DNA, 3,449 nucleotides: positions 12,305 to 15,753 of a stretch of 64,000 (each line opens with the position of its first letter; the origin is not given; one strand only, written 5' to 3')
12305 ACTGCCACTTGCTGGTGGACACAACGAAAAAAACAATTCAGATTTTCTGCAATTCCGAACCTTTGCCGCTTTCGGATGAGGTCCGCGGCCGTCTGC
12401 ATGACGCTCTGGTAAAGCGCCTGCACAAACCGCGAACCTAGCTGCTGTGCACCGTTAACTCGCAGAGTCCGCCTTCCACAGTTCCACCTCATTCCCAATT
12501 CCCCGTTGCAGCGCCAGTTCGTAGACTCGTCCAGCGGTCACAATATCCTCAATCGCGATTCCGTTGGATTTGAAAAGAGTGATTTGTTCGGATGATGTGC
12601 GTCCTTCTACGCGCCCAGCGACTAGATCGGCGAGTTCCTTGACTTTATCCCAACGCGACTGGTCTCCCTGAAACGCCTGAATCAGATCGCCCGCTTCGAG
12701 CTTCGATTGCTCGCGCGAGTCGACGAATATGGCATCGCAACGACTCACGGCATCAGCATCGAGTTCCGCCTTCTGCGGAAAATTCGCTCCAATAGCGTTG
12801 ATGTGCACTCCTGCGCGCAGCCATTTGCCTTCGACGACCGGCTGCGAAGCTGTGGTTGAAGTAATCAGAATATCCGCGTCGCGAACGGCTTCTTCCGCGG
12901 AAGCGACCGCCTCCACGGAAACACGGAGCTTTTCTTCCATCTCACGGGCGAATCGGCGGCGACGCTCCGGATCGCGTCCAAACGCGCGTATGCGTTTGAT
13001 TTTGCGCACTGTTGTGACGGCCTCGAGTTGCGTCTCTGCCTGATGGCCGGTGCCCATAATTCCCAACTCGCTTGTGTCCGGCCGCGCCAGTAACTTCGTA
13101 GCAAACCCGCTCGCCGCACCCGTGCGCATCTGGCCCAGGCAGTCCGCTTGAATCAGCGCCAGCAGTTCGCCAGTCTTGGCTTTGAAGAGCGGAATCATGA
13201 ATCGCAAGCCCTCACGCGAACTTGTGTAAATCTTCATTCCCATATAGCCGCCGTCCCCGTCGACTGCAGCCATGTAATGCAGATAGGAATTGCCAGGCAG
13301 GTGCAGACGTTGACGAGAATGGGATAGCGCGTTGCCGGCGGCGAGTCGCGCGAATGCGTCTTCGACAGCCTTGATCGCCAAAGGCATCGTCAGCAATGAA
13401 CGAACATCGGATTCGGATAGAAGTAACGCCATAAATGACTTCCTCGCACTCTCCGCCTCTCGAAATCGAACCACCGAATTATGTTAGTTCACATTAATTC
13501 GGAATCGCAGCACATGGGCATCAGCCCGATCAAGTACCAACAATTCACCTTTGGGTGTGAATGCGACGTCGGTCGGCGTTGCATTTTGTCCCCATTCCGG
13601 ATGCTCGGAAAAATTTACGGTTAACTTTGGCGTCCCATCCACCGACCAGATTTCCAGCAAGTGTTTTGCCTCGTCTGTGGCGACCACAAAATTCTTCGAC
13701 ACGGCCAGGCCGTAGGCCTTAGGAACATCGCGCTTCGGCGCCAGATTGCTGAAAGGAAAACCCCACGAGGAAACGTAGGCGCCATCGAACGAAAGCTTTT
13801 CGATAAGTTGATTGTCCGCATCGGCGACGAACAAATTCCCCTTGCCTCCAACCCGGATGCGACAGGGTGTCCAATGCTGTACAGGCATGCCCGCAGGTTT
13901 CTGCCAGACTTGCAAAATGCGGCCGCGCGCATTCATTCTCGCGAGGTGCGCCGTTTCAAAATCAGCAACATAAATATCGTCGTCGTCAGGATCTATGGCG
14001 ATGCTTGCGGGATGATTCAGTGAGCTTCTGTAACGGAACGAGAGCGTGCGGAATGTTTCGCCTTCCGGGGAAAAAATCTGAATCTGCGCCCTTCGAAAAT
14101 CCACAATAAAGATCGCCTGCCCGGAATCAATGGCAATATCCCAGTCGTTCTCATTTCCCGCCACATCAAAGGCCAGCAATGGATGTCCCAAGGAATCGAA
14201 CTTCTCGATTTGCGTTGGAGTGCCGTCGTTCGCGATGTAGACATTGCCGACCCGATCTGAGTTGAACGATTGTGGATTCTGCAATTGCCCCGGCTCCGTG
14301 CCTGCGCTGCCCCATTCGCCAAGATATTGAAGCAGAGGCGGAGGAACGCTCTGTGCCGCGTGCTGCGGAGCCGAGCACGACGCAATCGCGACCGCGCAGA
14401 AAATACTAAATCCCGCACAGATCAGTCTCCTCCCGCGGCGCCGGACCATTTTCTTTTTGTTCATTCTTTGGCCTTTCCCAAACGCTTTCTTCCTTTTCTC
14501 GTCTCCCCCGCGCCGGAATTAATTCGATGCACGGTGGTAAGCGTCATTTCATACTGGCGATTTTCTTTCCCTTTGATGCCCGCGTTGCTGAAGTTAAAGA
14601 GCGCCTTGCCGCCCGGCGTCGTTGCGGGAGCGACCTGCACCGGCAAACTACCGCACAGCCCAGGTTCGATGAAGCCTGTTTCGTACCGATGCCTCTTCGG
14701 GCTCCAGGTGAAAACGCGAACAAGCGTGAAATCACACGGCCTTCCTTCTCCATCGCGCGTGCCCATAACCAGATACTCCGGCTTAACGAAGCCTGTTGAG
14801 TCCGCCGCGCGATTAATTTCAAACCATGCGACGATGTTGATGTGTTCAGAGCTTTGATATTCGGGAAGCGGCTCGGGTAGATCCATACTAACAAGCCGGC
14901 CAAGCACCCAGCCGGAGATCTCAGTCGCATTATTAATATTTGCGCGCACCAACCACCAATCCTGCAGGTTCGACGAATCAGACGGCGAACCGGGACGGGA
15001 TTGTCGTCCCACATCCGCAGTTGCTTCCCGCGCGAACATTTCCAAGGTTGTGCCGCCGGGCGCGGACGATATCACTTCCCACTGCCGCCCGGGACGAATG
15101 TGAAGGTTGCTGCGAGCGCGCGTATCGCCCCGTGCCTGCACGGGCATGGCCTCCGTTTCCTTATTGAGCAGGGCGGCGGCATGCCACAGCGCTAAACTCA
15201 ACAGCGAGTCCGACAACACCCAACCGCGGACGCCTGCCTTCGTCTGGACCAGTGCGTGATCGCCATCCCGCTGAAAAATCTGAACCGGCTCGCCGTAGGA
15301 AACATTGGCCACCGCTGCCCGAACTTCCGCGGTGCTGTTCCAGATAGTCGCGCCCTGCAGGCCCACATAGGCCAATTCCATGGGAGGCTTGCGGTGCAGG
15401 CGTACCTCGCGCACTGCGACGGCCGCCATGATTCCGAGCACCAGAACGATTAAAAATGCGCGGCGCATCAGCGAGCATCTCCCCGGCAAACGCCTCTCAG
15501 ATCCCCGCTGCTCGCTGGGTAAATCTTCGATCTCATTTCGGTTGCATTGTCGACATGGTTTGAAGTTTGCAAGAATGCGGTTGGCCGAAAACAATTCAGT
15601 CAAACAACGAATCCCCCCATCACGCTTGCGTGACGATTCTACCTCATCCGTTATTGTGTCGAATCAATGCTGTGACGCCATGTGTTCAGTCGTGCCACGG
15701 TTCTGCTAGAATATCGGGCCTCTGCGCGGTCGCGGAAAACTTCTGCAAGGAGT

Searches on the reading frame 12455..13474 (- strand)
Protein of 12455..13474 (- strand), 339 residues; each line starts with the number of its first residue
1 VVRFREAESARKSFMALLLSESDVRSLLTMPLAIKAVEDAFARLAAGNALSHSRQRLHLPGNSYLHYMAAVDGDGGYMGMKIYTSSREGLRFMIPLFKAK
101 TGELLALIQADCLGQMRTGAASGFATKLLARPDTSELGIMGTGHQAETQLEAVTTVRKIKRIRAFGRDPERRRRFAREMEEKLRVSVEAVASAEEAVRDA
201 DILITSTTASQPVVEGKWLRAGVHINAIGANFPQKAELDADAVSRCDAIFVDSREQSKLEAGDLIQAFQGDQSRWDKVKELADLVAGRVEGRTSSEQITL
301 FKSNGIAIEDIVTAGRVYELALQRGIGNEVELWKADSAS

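Call 88: search_protein_families(library=ncbifam, proteins=[window:12455-13474:-], max_evalue=1e-10)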
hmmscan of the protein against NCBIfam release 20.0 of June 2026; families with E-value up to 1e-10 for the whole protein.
window:12455-13474:- (339 aa): 13 families
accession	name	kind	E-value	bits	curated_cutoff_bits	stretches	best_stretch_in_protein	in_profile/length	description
NF006379.0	PRK08618.1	equivalog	9.6e-76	255.2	417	1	17-332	2-326/326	ornithine cyclodeaminase family protein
TIGR02371.1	ala_DH_arch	equivalog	1e-62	212.2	409.15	1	17-332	3-324/325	alanine dehydrogenase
NF004793.0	PRK06141.1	equivalog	1.1e-59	201.9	322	1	19-321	4-311/314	bifunctional Delta(1)-pyrroline-2-carboxylate/Delta(1)-piperideine-2-carboxylate reductase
NF005011.0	PRK06407.1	subfamily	2.3e-58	197.8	337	1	18-318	4-296/302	ornithine cyclodeaminase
NF006141.0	PRK08291.1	equivalog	7.1e-52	176.4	408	1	18-321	6-319/330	cyclodeaminase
NF045643.1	ImmsucRedBhcD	equivalog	1.2e-46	159.5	500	1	18-332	3-321/321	iminosuccinate reductase BhcD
TIGR02992.1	ectoine_eutC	equivalog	1.7e-45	155.5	471.65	1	18-327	3-322/326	ectoine utilization protein EutC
NF005762.1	PRK07589.1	equivalog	4.3e-42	144.3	350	1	101-332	95-320/334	ornithine cyclodeaminase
NF005296.0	PRK06823.1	equivalog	9.6e-42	143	438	1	95-318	88-310/315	ornithine cyclodeaminase family protein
NF005603.0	PRK07340.1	equivalog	1.3e-35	123.1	266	1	19-314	7-296/307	delta(1)-pyrroline-2-carboxylate reductase family protein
TIGR03944.1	dehyd_SbnB_fam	equivalog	8.9e-34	117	326.9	1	20-332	5-326/327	2,3-diaminopropionate biosynthesis protein SbnB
NF045512.1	PyrPipCarbRedLhpI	equivalog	4.1e-30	105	400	1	20-315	4-291/298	bifunctional Delta(1)-pyrroline-2-carboxylate/Delta(1)-piperideine-2-carboxylate reductase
NF004848.0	PRK06199.1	subfamily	4.3e-30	105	362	1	93-335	114-375/379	tyramine oxidase subunit B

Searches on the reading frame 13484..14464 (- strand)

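Call 88: search_protein_families(library=ncbifam, proteins=[window:13484-14464:-], max_evalue=1e-10)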
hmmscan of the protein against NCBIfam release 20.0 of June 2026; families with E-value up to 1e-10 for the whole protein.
window:13484-14464:- (326 aa): 1 family
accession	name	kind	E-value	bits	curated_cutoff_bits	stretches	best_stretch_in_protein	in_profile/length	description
NF035926.1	scyF_NHL_VPEP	equivalog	1.3e-17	64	350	0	111-249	158-298/376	scytonemin biosynthesis PEP-CTERM protein ScyF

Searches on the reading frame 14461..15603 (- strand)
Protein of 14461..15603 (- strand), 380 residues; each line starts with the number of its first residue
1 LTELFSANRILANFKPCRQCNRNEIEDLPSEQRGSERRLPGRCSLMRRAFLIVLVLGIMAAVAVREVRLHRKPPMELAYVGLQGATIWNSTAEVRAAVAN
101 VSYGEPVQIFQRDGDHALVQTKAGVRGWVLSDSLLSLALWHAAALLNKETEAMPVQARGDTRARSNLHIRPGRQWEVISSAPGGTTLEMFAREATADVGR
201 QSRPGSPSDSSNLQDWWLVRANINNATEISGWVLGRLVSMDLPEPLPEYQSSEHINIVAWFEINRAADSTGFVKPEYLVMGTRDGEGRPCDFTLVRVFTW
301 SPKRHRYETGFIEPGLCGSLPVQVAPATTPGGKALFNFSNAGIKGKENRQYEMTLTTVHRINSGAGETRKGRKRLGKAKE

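Call 88: search_protein_families(library=ncbifam, proteins=[window:14461-15603:-], max_evalue=1e-10)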
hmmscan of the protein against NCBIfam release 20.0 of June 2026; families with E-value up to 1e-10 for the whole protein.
window:14461-15603:- (380 aa): 0 families

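Call 89: search_protein_families(library=pfam, proteins=[window:14461-15603:-], max_evalue=0.00001)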
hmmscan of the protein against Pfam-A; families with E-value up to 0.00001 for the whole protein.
window:14461-15603:- (380 aa): 1 family
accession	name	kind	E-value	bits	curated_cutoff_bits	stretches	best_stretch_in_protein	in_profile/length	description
PF08239.17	SH3_3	-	4.9e-08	33.5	27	0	98-134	16-53/54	Bacterial SH3 domain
